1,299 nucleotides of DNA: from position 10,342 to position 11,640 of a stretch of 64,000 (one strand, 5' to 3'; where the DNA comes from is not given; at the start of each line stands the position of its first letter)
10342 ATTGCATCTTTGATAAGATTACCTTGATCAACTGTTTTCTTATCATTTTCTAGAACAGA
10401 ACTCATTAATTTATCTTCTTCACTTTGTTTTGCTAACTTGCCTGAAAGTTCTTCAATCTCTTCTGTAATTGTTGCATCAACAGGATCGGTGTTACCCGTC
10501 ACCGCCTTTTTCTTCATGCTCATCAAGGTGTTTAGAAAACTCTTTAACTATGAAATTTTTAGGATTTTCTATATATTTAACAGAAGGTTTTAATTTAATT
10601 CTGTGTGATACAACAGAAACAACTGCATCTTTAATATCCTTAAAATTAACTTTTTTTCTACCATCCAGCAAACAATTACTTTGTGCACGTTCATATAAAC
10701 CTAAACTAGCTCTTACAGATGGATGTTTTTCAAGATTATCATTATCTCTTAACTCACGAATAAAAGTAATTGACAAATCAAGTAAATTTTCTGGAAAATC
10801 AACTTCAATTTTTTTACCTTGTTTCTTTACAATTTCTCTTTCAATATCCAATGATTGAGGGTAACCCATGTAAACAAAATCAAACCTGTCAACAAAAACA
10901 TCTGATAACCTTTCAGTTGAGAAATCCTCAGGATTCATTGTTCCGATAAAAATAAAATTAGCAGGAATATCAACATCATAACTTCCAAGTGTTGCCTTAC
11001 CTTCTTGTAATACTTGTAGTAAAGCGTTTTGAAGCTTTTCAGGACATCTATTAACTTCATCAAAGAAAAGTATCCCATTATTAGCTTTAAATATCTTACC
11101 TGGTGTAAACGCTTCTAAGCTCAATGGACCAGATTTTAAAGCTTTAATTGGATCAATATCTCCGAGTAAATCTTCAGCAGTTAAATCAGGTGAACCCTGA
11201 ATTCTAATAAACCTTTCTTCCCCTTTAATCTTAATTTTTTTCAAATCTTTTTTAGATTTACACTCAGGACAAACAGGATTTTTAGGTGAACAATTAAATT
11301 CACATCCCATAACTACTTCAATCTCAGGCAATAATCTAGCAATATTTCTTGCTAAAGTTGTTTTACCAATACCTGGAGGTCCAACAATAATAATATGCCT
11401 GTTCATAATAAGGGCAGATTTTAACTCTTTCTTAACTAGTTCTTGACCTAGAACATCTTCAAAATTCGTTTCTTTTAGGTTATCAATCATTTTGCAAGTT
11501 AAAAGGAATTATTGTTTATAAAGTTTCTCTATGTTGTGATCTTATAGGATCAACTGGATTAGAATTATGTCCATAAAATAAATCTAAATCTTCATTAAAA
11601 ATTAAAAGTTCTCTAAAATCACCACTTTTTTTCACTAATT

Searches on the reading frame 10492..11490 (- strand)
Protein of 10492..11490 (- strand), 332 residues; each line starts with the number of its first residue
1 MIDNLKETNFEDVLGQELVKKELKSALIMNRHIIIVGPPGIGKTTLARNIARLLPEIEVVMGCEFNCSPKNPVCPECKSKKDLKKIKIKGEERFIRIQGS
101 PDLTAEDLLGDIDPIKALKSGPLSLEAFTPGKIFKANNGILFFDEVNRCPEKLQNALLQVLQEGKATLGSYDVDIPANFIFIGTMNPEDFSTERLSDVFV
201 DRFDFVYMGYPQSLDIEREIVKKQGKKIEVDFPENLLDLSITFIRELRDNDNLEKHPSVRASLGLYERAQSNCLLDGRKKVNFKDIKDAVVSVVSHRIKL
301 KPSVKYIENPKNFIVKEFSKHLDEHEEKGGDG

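Call 3: search_protein_families(library=pfam, proteins=[window:10492-11490:-], max_evalue=1)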
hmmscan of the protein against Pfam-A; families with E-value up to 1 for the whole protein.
window:10492-11490:- (332 aa): 40 families (the best 25 are shown)
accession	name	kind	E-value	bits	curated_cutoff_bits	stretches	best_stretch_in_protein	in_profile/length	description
PF07728.20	AAA_5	-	5.8e-20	72.2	22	2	94-203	28-139/139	AAA domain (dynein-related subfamily)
PF01078.27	Mg_chelatase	-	9.2e-19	68.1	20.3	2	10-58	2-50/207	Magnesium chelatase, subunit ChlI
PF07726.17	AAA_3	-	1.2e-17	64.4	27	2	91-203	24-129/131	ATPase family associated with various cellular activities (AAA)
PF00158.32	Sigma54_activat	-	2.3e-11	44.1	20.2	2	130-180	86-136/168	Sigma-54 interaction domain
PF17863.7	AAA_lid_2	-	4.6e-09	36.3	22.7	1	249-303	5-59/74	AAA lid domain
PF00004.35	AAA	-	2e-08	35.2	21.2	1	33-205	1-125/131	ATPase family associated with various cellular activities (AAA)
PF20030.5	bpMoxR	-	3.4e-08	33.2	27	2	12-54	13-55/205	MoxR domain in the MoxR-vWA-beta-propeller ternary systems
PF07724.20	AAA_2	-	1.9e-07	31.7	27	1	32-186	5-124/166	AAA domain (Cdc48 subfamily)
PF20720.3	nSTAND3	-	1.6e-06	28.3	27.2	1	22-52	9-39/155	Novel STAND NTPase 3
PF05496.18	RuvB_N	-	1.8e-06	28.3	27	1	8-53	4-56/159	Holliday junction DNA helicase RuvB P-loop domain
PF08298.17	AAA_PrkA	-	1.2e-05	24.9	25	1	130-224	226-323/358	PrkA AAA domain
PF00493.29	MCM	-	1.6e-05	24.6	23.3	2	23-59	50-86/224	MCM P-loop domain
PF13401.12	AAA_22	-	2.2e-05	25.2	27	1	31-69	6-43/130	AAA domain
PF13173.12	AAA_14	-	6.9e-05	23.3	27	1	30-55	2-27/129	AAA domain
PF13191.12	AAA_16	-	0.00022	22.2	32.6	1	31-65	25-61/167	AAA ATPase domain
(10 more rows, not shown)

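Call 4: search_protein_families(library=ncbifam, proteins=[window:10492-11490:-], max_evalue=1)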
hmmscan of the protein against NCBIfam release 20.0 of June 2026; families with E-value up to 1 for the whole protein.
window:10492-11490:- (332 aa): 139 families (the best 25 are shown)
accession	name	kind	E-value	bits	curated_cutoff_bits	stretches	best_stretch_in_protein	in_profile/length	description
TIGR02442.1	Cob-chelat-sub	hypoth_equivalog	3.2e-36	125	779.45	2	12-205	5-194/641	putative cobaltochelatase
TIGR02030.1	BchI-ChlI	equivalog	2.4e-27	96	466.95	2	10-205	3-198/337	magnesium chelatase ATPase subunit I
TIGR02031.1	BchD-ChlD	equivalog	4e-23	82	499.55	1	33-303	19-276/608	magnesium chelatase ATPase subunit D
TIGR00368.1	TIGR00368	hypoth_equivalog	8.4e-15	54.3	362.4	2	6-58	187-239/499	YifB family Mg chelatase-like AAA ATPase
TIGR00764.1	lon_rel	equivalog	2.3e-14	52.9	516.6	2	11-59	18-66/608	ATP-dependent protease LonB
NF007365.0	PRK09862.1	equivalog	1.1e-11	44.1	530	2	6-58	186-238/506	YifB family Mg chelatase-like AAA ATPase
TIGR02903.1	spore_lon_C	equivalog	2.5e-11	42.8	678.8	2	5-49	148-194/615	Lon family ATP-dependent protease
TIGR02640.1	gas_vesic_GvpN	equivalog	1.4e-10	41.1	266.8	2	140-274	108-241/262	gas vesicle protein GvpN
TIGR02902.1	spore_lonB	equivalog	5.5e-10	38.5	723.3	2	6-50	60-106/531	ATP-dependent protease LonB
NF047784.1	MadB_ATPase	equivalog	6.2e-08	32.2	475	2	134-291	135-280/298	MadB family AAA-type ATPase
TIGR02397.1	dnaX_nterm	equivalog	6.6e-08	32.2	250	1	8-58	11-64/355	DNA polymerase III subunit gamma/tau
NF038308.1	RNA_repair_RtcR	equivalog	1.1e-07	31.1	650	2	130-166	271-307/530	RNA repair transcriptional activator RtcR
TIGR00635.1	ruvB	equivalog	4e-07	29.4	299.05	1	9-61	2-62/305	Holliday junction branch migration DNA helicase RuvB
NF011524.0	PRK14963.1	equivalog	1.3e-06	27.8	601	1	7-78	10-74/647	DNA polymerase III subunits gamma and tau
NF011514.0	PRK14953.1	equivalog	1.7e-06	27.3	536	1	8-55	13-63/488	DNA polymerase III subunits gamma and tau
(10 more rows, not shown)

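Call 5: search_protein_families(library=padloc, proteins=[window:10492-11490:-], max_evalue=0.1)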
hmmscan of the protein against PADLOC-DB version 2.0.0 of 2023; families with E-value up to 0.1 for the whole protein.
window:10492-11490:- (332 aa): 19 families
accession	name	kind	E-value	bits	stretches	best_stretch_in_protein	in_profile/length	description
PDLC03838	DolB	-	5.6e-10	37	2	137-204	229-297/375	-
PDLC01994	RtcR_PspF1--CARF_AAA_HTH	-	6.8e-10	36.6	1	130-219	243-333/468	-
PDLC04606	PDC-M37B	-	2.6e-08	31.4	2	132-227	239-335/390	-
PDLC01993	RtcR--CARF_AAA_HTH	-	6.2e-07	26.2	1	131-186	272-327/523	-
PDLC01995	RtcR_PspF2--CARF_AAA_HTH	-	9.7e-07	26.3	1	130-167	254-291/481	-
PDLC04605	PDC-M37B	-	1.4e-06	25.7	1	132-259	369-496/518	-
PDLC04140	mad8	-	1.7e-06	25.8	1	17-56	14-53/314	mads_8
PDLC05079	PDC-S73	-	1.8e-05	21.7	1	25-51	186-212/752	-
PDLC02196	IetA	-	4.3e-05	21.1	1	16-54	107-146/374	-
PDLC00915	TRIP13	-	8e-05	20.2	1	24-52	57-85/302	TRIP13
PDLC04232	IetA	-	9.7e-05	19.9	1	19-54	104-140/330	-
PDLC03920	MkoA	-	0.0019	14.5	1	20-52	621-653/1112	-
PDLC02195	IetA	-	0.0029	15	1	25-54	132-161/395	-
PDLC04790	PDC-S01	-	0.0051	13.6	1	19-52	16-49/422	-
PDLC04789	PDC-S01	-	0.0065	13.5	1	19-56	6-43/375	-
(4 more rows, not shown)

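Call 6: search_protein_families(library=phrogs, proteins=[window:10492-11490:-], max_evalue=0.1)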
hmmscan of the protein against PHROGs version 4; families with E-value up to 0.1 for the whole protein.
window:10492-11490:- (332 aa): 33 families (the best 25 are shown)
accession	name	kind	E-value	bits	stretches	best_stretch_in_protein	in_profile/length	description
phrog_249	-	moron, auxiliary metabolic gene and host takeover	6.5e-14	53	1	94-292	155-357/380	porphyrin biosynthesis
phrog_5846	-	DNA, RNA and nucleotide metabolism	2.9e-12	47.6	1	8-54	13-62/380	clamp loader of DNA polymerase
phrog_1297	-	other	1.1e-10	42.1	1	21-203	16-163/356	ATPase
phrog_16448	-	other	1.3e-10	41.2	1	91-242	474-620/680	ATPase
phrog_19600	-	other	1.1e-08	35.4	2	4-49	55-100/447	ATPase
phrog_168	-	DNA, RNA and nucleotide metabolism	1.3e-08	35.9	1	9-222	19-171/314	clamp loader of DNA polymerase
phrog_7998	-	unknown function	2.8e-06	27.7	1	19-53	29-63/339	-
phrog_22605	-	unknown function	3.1e-05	24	1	130-267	235-374/619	-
phrog_4339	-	unknown function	5.2e-05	23.6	1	28-54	49-75/552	-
phrog_3757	-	unknown function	5.4e-05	23.8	1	7-53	102-149/367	-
phrog_296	-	integration and excision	6.6e-05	22.8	1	19-113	307-367/626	DNA transposition protein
phrog_4871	-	other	0.00024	20.7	0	34-54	500-520/764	ATP-dependent protease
phrog_761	-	other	0.00092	19.9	1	31-66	20-56/362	thymidylate kinase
phrog_11838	-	DNA, RNA and nucleotide metabolism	0.0011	19.2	1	6-53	12-63/420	clamp loader of DNA polymerase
phrog_10371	-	DNA, RNA and nucleotide metabolism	0.0011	18.3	0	32-57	328-353/683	DNA helicase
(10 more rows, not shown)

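Call 12: find_homologous_proteins(query=window:10492-11490:-, max_evalue=1e-20)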
Query window:10492-11490:- (332 aa): 2779 proteins with E <= 1e-20 among 5749 candidates; the best 120 are listed.
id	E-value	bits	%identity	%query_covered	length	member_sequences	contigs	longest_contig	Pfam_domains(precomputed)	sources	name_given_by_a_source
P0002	3.2e-217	738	100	100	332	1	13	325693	PF20030.6,PF00493.30,PF00004.36,PF17863.8,PF13401.13,PF05496.19,PF07728.21,PF00158.33,PF07724.21,PF07726.18,PF08298.18,PF01078.28,PF20720.4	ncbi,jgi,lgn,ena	jgi:magnesium chelatase subunit I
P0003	9.8e-182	621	86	100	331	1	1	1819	PF20030.6,PF00158.33,PF07724.21,PF07726.18,PF00493.30,PF00004.36,PF17863.8,PF05496.19,PF07728.21,PF01078.28,PF20720.4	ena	-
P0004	6.6e-181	619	82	100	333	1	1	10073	PF20030.6,PF00493.30,PF00004.36,PF17863.8,PF05496.19,PF07728.21,PF00158.33,PF07724.21,PF07726.18,PF08298.18,PF01078.28,PF20720.4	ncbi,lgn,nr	ncbi:MAG: ATP-binding protein [Nanoarchaeota archaeon]|nr:ATP-binding protein [Nanoarchaeota archaeo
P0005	7.0e-154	530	71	98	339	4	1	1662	PF20030.6,PF00158.33,PF07724.21,PF07726.18,PF00004.36,PF17863.8,PF07728.21,PF01078.28,PF20720.4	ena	-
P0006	2.5e-152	525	71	98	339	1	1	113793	PF20030.6,PF00493.30,PF00004.36,PF17863.8,PF05496.19,PF07728.21,PF00158.33,PF07724.21,PF07726.18,PF08298.18,PF01078.28,PF20720.4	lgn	-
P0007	2.9e-151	521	71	98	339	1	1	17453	PF20030.6,PF00493.30,PF00004.36,PF17863.8,PF05496.19,PF07728.21,PF00158.33,PF07724.21,PF07726.18,PF08298.18,PF01078.28,PF20720.4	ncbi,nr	ncbi:ATP-binding protein [Candidatus Woesearchaeota archaeon]|nr:ATP-binding protein [Candidatus Woe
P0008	7.6e-151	520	69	97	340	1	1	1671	PF20030.6,PF00158.33,PF07724.21,PF07726.18,PF08298.18,PF00493.30,PF00004.36,PF17863.8,PF05496.19,PF07728.21,PF01078.28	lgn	-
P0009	1.9e-150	519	72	95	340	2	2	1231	PF20030.6,PF00158.33,PF07724.21,PF07726.18,PF08298.18,PF00493.30,PF00004.36,PF17863.8,PF07728.21,PF01078.28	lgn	-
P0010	2.4e-150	518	71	97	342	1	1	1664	PF20030.6,PF00158.33,PF07724.21,PF07726.18,PF00493.30,PF00004.36,PF17863.8,PF05496.19,PF07728.21,PF01078.28,PF20720.4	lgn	-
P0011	3.2e-150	518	69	99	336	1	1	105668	PF20030.6,PF00158.33,PF07724.21,PF07726.18,PF00493.30,PF00004.36,PF17863.8,PF05496.19,PF07728.21,PF01078.28,PF20720.4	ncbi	-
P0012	1.5e-149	516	71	98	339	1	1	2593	PF20030.6,PF00158.33,PF07724.21,PF07726.18,PF00493.30,PF00004.36,PF17863.8,PF07728.21,PF01078.28,PF20720.4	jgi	-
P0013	3.0e-149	515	72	96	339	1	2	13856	PF20030.6,PF00493.30,PF00004.36,PF17863.8,PF05496.19,PF07728.21,PF00158.33,PF07724.21,PF07726.18,PF08298.18,PF01078.28,PF20720.4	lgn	-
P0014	3.6e-149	514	71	96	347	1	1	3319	PF20030.6,PF00158.33,PF07724.21,PF07726.18,PF00493.30,PF00004.36,PF17863.8,PF05496.19,PF07728.21,PF01078.28,PF20720.4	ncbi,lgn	-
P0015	8.4e-149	513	72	97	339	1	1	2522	PF20030.6,PF00158.33,PF07724.21,PF07726.18,PF00493.30,PF00004.36,PF17863.8,PF07728.21,PF01078.28,PF20720.4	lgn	-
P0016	8.8e-149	513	71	99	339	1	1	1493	PF13173.13,PF20030.6,PF03266.22,PF00493.30,PF00004.36,PF17863.8,PF05496.19,PF07728.21,PF00158.33,PF07724.21,PF07726.18,PF08298.18,PF01078.28,PF20720.4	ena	-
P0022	5.8e-148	510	72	97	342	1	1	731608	PF20030.6,PF00158.33,PF07724.21,PF07726.18,PF00493.30,PF00004.36,PF17863.8,PF05496.19,PF07728.21,PF01078.28,PF20720.4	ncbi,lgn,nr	ncbi:MAG: ATP-binding protein [Candidatus Woesearchaeota archaeon]|nr:ATP-binding protein [Candidatu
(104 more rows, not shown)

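Call 14: find_encoding_contigs(protein=P0004, flank=10000, max_places=2)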
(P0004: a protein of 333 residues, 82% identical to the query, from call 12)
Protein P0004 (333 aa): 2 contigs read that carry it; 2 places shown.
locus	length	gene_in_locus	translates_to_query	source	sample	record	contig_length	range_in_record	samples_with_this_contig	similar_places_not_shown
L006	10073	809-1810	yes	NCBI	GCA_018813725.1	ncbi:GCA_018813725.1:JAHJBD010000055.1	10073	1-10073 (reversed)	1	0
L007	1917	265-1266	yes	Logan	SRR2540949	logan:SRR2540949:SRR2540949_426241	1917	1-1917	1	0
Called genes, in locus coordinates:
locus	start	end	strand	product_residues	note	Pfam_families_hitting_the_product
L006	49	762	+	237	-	PF00381:PTS-HPr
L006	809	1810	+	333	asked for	PF01078:Mg_chelatase, PF20720:nSTAND3 (weak), PF07724:AAA_2 (weak), PF07726:AAA_3, PF07728:AAA_5, PF00158:Sigma54_activat (weak), PF01078:Mg_chelatase (weak), PF17863:AAA_lid_2, +5 more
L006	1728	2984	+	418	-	PF00092:VWA, PF13519:VWA_2, PF13768:VWA_3 (weak)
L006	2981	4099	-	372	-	PF05935:Arylsulfotrans, PF14269:Arylsulfotran_2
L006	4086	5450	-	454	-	PF05935:Arylsulfotrans, PF14269:Arylsulfotran_2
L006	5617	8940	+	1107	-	PF07581:Glug (weak)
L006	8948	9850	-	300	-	-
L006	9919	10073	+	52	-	PF00149:Metallophos (weak), PF12850:Metallophos_2 (weak)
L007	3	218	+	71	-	?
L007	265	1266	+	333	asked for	PF01078:Mg_chelatase, PF20720:nSTAND3 (weak), PF07724:AAA_2 (weak), PF07726:AAA_3, PF07728:AAA_5, PF00158:Sigma54_activat (weak), PF01078:Mg_chelatase (weak), PF17863:AAA_lid_2, +5 more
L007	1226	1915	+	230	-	?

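Call 15: find_encoding_contigs(protein=P0006, flank=10000, max_places=2)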
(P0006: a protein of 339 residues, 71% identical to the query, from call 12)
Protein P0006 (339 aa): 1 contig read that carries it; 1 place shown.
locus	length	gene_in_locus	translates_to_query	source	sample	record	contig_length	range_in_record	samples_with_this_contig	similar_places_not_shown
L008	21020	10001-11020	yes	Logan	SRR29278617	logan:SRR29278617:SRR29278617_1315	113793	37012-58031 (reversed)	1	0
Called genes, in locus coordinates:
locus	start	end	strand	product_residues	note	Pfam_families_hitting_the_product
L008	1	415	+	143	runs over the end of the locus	-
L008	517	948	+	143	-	-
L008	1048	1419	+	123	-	-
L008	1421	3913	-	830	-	PF01751:Toprim, PF01131:Topoisom_bac, PF01396:Zn_ribbon_Top1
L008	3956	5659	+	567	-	PF03109:ABC1, PF07714:PK_Tyr_Ser-Thr (weak), PF01163:RIO1, PF00069:Pkinase, PF01636:APH (faint), PF27536:UbiB_helical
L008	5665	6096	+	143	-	-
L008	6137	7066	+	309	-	-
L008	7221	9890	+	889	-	-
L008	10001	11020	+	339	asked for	PF01078:Mg_chelatase, PF20720:nSTAND3 (weak), PF07724:AAA_2 (weak), PF07726:AAA_3, PF07728:AAA_5, PF00158:Sigma54_activat (weak), PF01078:Mg_chelatase, PF17863:AAA_lid_2, +5 more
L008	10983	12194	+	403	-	PF00092:VWA, PF13519:VWA_2, PF13768:VWA_3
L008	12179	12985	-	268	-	-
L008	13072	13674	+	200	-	PF00149:Metallophos, PF12850:Metallophos_2, PF14582:Metallophos_3 (faint)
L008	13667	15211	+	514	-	PF00733:Asn_synthase, PF24167:DUF7411 (faint), PF00733:Asn_synthase, PF01902:Diphthami_syn_2_N, PF28410:Diphthami_syn_2_C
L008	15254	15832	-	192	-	-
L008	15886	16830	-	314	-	PF04055:Radical_SAM, PF08608:Wyosine_form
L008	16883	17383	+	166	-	-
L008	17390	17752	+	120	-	-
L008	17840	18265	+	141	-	PF22769:DCD, PF00692:dUTPase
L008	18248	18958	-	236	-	PF02223:Thymidylate_kin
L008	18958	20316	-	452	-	PF04208:MtrA, PF00303:Thymidylat_synt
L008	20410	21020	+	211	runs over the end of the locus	PF02592:Vut_1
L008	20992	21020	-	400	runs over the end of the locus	PF08245:Mur_ligase_M, PF02875:Mur_ligase_C, PF27239:FOL3_C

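Call 16: find_encoding_contigs(protein=P0022, flank=10000, max_places=2)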
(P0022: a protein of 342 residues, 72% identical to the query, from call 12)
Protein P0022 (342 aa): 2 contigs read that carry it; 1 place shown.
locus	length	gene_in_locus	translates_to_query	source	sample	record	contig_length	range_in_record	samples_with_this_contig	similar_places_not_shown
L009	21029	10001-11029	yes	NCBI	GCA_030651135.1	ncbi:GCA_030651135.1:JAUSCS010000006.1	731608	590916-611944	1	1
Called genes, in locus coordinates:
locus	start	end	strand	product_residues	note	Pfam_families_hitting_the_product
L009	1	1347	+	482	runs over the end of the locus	PF00587:tRNA-synt_2b, PF03129:HGTP_anticodon, PF09180:ProRS-C_1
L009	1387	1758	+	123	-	-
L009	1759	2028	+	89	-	-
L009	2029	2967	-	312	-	PF12146:Hydrolase_4, PF00561:Abhydrolase_1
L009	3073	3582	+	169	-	-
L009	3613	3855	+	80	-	-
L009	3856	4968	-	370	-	PF00009:GTP_EFTU (faint), PF02421:FeoB_N, PF00350:Dynamin_N (faint), PF01926:MMR_HSR1, PF16897:MMR_HSR1_Xtn, PF02824:TGS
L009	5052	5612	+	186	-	PF05552:MS_channel_1st_1 (weak), PF00924:MS_channel_2nd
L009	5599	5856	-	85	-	PF03685:UPF0147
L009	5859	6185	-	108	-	PF01920:Prefoldin_2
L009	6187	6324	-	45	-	-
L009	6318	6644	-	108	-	PF01780:Ribosomal_L37ae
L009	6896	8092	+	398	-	PF01909:NTP_transf_2 (weak), PF09249:tRNA_NucTransf2, PF21133:CAA_C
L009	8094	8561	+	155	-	PF06695:Sm_multidrug_ex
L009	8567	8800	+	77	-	-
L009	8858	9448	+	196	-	-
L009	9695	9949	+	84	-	PF01809:YidD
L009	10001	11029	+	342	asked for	PF20030:bpMoxR (faint), PF01078:Mg_chelatase, PF20720:nSTAND3 (weak), PF07726:AAA_3, PF07728:AAA_5, PF00158:Sigma54_activat (weak), PF01078:Mg_chelatase, PF17863:AAA_lid_2, +4 more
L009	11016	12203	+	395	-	PF00092:VWA, PF13519:VWA_2, PF13768:VWA_3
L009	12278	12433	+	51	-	PF26688:RHH_12 (weak)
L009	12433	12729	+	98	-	-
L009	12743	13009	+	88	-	PF05016:ParE_toxin (weak)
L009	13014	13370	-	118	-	-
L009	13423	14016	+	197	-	PF00149:Metallophos, PF12850:Metallophos_2, PF14582:Metallophos_3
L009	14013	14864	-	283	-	-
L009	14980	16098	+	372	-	-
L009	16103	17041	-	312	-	PF04055:Radical_SAM, PF08608:Wyosine_form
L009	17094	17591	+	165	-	-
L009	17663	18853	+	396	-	PF00999:Na_H_Exchanger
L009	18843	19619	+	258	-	PF01261:AP_endonuc_2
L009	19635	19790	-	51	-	-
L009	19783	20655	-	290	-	PF00800:PDT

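Call 22: search_solved_structures(query=window:10492-11490:-, max_evalue=0.00001)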
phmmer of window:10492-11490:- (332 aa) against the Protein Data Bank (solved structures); distinct sequences matched with E-value up to 0.00001: 9.
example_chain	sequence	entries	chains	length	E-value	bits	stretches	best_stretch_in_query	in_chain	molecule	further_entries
6l8d_A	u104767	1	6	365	3.7e-21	78.8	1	13-203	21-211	Magnesium-chelatase subunit ChlI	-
8osf_A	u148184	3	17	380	2.5e-20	76.1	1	12-203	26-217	Magnesium-chelatase subunit ChlI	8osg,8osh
1g8p_A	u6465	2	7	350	1.4e-17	67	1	10-223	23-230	MAGNESIUM-CHELATASE 38 KDA SUBUNIT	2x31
3k1j_A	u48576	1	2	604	2.5e-14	56.3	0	7-91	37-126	ATP-dependent protease Lon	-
4zpx_A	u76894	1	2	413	3.7e-14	55.8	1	7-91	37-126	ATP-dependent protease Lon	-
2r44_A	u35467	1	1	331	1.4e-13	53.9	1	94-220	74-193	Uncharacterized protein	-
8rxd_F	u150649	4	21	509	2e-08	37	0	4-64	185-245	Competence related protein ComM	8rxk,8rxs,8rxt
5zxd_A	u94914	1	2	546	2.3e-06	30.2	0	27-108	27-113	ATP-binding cassette sub-family F member 1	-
9if4_A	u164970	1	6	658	9.8e-06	28.1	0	137-186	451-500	ATP-dependent Clp protease ATP-binding subunit ClpC1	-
